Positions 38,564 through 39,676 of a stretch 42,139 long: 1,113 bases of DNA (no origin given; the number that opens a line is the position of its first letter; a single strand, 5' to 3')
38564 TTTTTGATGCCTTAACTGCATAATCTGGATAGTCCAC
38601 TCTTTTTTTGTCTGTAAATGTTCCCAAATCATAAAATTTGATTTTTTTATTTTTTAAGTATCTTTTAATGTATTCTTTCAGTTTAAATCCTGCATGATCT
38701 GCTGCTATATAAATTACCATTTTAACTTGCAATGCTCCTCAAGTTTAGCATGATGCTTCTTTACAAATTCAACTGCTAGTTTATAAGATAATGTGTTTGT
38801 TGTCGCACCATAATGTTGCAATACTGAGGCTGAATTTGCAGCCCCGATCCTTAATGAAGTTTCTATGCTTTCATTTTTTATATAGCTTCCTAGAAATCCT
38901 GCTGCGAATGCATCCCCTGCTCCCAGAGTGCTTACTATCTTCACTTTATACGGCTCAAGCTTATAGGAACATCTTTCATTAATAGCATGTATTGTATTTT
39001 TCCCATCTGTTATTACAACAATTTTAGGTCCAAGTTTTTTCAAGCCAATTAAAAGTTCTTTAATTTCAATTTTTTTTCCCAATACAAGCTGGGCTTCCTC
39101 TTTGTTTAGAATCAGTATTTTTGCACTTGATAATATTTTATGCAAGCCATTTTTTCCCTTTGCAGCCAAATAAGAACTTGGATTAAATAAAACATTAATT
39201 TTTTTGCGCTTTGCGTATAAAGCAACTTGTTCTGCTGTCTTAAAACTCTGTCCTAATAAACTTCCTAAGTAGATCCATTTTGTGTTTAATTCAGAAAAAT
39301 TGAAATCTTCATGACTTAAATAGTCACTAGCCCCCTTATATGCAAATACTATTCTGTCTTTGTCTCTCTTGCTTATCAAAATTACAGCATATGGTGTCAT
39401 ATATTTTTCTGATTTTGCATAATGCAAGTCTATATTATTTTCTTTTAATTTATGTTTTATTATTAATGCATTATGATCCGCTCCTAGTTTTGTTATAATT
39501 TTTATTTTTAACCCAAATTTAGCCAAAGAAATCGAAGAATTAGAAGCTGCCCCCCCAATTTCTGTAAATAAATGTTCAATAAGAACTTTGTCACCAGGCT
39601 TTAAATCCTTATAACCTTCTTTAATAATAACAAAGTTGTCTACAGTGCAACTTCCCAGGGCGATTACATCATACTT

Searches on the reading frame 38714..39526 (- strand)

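Call 83: search_protein_families(library=pfam, proteins=[window:38714-39526:-], max_evalue=0.05)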
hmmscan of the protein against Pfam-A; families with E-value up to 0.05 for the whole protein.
window:38714-39526:- (270 aa): 3 families
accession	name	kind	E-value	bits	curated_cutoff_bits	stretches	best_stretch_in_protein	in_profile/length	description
PF00294.29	PfkB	-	3.9e-34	118.8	25.8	1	2-244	47-298/302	pfkB family carbohydrate kinase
PF08543.17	Phos_pyr_kin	-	0.00087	19.2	27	1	124-228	108-224/246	Phosphomethylpyrimidine kinase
PF23410.3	Beta-prop_VPS8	-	0.025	14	28.9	1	43-196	188-312/358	Vps8 beta-propeller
